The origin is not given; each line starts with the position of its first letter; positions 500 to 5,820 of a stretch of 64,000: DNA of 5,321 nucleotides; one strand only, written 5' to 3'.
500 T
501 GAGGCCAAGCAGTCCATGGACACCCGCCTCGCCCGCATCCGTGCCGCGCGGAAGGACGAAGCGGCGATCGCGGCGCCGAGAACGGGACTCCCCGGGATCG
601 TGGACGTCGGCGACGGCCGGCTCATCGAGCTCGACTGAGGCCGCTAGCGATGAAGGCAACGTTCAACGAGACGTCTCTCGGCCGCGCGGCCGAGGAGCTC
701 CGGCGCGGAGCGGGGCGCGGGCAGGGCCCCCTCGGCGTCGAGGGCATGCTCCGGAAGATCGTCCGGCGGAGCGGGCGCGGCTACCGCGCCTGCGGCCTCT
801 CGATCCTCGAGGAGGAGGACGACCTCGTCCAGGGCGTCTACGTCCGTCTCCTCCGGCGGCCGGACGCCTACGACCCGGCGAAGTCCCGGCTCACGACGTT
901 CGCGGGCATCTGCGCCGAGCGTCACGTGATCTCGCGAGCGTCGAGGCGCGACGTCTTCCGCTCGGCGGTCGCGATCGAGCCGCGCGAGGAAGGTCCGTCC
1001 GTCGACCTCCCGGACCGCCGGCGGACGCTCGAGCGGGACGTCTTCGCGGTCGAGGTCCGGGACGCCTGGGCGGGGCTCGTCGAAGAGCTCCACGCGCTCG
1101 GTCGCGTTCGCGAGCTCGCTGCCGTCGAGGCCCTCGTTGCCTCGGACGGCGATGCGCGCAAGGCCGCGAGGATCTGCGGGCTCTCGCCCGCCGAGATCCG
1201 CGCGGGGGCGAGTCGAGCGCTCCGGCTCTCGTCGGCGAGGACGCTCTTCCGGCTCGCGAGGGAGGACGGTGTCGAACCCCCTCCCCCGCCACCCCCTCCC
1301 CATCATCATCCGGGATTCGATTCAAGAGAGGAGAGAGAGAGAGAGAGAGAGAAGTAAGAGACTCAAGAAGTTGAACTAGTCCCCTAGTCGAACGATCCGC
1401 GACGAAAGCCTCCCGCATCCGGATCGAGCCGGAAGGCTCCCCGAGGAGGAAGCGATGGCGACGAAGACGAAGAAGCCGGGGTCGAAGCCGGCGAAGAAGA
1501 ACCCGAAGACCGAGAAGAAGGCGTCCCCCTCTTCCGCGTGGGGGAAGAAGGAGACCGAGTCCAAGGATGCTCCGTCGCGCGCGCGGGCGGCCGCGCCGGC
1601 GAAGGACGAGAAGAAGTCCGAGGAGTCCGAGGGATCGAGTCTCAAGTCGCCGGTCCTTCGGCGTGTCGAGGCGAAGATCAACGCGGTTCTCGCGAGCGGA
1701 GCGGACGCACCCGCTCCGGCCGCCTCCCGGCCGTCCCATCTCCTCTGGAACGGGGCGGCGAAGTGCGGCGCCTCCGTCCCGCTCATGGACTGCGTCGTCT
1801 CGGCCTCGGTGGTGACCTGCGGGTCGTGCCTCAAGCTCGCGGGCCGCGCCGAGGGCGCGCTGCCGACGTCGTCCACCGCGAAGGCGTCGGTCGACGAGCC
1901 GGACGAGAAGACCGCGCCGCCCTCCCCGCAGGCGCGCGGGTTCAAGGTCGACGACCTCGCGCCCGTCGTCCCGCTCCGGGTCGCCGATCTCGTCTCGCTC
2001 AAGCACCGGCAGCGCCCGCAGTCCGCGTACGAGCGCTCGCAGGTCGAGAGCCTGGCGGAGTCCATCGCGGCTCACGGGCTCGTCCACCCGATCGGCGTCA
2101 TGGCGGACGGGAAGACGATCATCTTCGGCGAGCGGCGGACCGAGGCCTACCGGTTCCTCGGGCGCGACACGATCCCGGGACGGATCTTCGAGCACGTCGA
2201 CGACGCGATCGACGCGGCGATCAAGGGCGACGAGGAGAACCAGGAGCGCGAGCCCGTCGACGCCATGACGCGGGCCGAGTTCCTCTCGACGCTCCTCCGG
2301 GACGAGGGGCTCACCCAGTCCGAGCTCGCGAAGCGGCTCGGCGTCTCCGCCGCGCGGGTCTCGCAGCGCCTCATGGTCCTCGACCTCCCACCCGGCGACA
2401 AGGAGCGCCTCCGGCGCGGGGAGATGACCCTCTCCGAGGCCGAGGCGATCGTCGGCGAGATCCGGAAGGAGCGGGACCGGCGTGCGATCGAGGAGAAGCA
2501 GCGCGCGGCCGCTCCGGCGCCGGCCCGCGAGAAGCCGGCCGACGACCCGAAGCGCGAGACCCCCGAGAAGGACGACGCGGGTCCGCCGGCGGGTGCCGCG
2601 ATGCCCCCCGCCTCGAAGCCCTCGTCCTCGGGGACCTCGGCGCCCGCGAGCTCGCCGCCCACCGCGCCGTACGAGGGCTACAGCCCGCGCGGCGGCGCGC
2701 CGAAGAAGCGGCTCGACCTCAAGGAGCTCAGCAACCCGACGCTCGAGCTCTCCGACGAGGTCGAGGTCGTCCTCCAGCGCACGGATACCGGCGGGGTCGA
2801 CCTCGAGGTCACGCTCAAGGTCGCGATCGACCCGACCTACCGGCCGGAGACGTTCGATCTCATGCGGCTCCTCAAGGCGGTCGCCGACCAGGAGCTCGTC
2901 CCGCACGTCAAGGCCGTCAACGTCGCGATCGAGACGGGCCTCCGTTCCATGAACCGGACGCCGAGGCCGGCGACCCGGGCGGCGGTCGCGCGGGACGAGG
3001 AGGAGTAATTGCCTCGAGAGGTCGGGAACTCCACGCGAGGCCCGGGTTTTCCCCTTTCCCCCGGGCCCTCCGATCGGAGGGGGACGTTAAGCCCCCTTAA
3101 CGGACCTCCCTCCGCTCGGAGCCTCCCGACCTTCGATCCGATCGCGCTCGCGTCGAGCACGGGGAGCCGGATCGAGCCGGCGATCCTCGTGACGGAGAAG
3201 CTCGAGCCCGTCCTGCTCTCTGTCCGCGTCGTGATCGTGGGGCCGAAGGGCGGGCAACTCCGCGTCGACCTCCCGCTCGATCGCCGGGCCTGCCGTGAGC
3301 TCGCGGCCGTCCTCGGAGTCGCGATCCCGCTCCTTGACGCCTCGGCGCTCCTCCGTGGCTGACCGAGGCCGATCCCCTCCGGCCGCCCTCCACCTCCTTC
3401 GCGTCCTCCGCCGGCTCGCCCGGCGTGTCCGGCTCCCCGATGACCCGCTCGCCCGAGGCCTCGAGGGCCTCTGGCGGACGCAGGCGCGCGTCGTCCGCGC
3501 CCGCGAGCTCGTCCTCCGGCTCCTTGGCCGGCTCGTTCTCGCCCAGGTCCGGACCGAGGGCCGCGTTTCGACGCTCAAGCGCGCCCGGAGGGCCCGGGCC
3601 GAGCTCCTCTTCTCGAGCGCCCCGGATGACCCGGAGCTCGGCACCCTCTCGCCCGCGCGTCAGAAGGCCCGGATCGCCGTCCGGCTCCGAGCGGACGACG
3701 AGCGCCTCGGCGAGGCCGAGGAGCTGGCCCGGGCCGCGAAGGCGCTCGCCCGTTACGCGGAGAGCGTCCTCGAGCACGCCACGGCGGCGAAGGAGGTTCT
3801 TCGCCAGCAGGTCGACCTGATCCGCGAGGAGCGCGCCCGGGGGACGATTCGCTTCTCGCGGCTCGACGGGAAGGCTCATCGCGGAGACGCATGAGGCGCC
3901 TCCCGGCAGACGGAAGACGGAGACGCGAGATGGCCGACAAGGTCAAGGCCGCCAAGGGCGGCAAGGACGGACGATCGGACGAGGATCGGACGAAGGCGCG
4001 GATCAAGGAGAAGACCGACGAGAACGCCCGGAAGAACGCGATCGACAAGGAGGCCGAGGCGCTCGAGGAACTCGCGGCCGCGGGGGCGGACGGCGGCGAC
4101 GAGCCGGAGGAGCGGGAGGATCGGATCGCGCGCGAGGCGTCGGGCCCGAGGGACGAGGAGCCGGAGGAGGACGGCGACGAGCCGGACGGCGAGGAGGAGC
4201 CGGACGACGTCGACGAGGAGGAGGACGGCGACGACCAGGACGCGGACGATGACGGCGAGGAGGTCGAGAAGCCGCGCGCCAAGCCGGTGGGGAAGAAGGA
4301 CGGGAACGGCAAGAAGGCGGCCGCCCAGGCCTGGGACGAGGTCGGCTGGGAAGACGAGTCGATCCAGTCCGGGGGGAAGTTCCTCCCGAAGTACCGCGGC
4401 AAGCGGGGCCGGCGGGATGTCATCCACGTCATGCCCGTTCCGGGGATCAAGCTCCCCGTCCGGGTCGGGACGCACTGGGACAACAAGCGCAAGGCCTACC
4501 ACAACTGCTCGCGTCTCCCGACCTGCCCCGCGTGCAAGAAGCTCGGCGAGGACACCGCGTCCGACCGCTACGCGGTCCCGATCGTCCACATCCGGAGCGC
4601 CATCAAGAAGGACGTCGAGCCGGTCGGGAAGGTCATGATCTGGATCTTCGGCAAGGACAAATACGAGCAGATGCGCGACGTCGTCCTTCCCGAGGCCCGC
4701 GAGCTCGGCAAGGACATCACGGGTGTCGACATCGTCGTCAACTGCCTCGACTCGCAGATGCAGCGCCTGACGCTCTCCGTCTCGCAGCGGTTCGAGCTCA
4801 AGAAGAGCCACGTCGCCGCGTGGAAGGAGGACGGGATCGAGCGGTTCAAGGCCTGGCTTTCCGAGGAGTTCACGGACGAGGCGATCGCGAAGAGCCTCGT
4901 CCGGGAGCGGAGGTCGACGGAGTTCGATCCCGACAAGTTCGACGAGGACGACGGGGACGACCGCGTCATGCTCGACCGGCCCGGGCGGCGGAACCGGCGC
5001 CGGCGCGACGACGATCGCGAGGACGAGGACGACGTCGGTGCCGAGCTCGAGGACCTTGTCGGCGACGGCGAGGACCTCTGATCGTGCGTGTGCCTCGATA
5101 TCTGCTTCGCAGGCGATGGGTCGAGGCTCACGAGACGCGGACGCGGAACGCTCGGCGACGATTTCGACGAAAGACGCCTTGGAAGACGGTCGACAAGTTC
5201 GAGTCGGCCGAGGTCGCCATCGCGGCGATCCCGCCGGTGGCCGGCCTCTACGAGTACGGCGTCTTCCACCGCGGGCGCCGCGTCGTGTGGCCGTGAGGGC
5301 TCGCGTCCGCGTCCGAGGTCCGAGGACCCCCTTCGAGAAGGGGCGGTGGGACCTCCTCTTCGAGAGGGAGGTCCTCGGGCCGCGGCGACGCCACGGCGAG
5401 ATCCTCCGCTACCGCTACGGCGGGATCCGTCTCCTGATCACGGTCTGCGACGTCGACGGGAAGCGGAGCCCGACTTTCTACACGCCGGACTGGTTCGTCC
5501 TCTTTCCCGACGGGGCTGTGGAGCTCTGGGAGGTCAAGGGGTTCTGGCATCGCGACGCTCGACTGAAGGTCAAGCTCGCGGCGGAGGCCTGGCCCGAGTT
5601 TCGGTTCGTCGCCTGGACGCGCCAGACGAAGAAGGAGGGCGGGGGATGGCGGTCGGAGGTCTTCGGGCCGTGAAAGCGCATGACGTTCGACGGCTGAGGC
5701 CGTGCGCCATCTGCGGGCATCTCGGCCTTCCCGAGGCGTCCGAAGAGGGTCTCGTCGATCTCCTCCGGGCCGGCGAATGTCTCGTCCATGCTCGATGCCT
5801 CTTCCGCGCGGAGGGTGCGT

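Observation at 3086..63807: Genome-wide 16-bp palindrome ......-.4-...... (12 copies): candidate KorB/parS-like operator network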

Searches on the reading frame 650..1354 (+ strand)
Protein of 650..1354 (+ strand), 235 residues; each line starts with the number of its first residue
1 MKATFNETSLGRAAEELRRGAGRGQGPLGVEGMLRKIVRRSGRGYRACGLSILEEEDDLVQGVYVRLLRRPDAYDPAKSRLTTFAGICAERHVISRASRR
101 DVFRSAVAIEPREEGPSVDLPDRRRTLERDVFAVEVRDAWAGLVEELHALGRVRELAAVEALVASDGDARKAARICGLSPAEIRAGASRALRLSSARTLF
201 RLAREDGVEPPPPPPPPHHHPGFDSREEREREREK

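Call 22: search_protein_families(library=pfam, proteins=[window:650-1354:+], max_evalue=0.01)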
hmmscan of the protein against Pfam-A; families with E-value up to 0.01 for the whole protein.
window:650-1354:+ (235 aa): 1 family
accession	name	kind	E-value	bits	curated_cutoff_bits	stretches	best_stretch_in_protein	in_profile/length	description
PF04542.20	Sigma70_r2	-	1.6e-06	28.3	24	1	54-100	21-68/71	Sigma-70 region 2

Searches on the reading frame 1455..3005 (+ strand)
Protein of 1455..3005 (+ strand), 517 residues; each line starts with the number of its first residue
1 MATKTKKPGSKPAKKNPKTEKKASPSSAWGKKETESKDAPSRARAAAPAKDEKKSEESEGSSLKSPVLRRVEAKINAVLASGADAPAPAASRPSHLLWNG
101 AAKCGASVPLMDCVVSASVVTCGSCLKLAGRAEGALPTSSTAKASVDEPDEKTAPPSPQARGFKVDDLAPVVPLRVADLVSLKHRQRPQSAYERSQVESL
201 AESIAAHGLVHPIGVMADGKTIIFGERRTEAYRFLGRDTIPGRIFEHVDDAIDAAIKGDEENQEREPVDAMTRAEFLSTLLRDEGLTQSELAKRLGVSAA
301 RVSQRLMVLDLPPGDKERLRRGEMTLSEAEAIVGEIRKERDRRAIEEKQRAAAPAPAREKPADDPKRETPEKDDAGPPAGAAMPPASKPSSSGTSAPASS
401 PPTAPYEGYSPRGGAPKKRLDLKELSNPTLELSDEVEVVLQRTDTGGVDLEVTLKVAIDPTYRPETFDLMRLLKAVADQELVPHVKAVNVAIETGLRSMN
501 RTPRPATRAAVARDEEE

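Call 22: search_protein_families(library=pfam, proteins=[window:1455-3005:+], max_evalue=0.01)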
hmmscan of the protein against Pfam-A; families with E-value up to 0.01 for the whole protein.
window:1455-3005:+ (517 aa): 7 families
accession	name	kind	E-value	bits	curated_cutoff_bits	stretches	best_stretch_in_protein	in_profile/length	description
PF17762.8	HTH_ParB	-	1.4e-08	35.3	22.6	1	268-346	3-81/102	ParB HTH domain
PF02195.25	ParB_N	-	3e-07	30.8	26.3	1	183-251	13-84/95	ParB N-terminal domain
PF13412.12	HTH_24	-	3e-06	27.2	21.9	1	277-306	9-38/48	Winged helix-turn-helix DNA-binding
PF04545.22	Sigma70_r4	-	2.5e-05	24.2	24.1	1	282-306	17-41/50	Sigma-70, region 4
PF12802.13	MarR_2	-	8.7e-05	23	27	1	275-306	9-41/61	MarR family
PF12840.13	HTH_20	-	0.00026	21.3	27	1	271-309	4-42/51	Helix-turn-helix domain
PF01381.28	HTH_3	-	0.0016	18.9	23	1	284-304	8-28/55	Helix-turn-helix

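Call 86: search_solved_structures(query=window:1455-3005:+, max_evalue=0.01)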
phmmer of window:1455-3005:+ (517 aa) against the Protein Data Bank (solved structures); distinct sequences matched with E-value up to 0.01: 12.
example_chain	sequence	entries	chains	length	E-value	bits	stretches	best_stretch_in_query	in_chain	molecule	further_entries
6sdk_A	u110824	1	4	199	3.1e-16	62.9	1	173-340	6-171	Stage 0 sporulation protein J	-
1vz0_A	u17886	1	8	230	3.8e-15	59.3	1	178-368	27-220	Chromosome-partitioning protein Spo0J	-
7ng0_A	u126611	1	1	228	2.2e-14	56.8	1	182-347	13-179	Nucleoid occlusion protein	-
7nfu_A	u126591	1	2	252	4e-14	55.9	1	182-347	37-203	Nucleoid occlusion protein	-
7bnk_A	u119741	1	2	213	4.2e-12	49.2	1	183-340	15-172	ParB family protein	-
7bnr_A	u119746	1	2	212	7e-12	48.5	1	184-340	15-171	ParB family protein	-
7ol9_A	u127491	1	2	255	1e-11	47.9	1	182-334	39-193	Nucleoid occlusion protein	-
7o0n_A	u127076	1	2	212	2.5e-11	46.7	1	183-340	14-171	ParB family protein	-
4umk_A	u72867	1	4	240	5.9e-09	38.9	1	184-335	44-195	PROBABLE CHROMOSOME-PARTITIONING PROTEIN PARB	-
6t1f_A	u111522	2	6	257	3.4e-08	36.3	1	183-334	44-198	Chromosome-partitioning protein ParB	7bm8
8qa8_A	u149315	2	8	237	0.00088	21.8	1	192-323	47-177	Transcriptional repressor protein KorB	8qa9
6y93_A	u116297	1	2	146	0.0017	20.8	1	261-334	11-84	Nucleoid occlusion protein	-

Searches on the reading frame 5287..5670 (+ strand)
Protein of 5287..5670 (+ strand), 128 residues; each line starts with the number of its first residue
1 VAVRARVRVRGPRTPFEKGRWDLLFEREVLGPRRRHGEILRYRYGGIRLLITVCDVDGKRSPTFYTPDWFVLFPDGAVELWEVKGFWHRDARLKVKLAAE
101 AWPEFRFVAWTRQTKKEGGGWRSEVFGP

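Call 44: search_protein_families(library=phrogs, proteins=[window:5287-5670:+], max_evalue=0.001)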
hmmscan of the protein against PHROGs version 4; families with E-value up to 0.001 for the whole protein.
window:5287-5670:+ (128 aa): 2 families
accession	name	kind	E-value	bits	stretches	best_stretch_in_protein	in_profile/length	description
phrog_18669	-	unknown function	8.2e-18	65.1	1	74-126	3-54/54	-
phrog_190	-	DNA, RNA and nucleotide metabolism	3.7e-10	40.6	1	33-122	205-291/338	Holliday junction resolvase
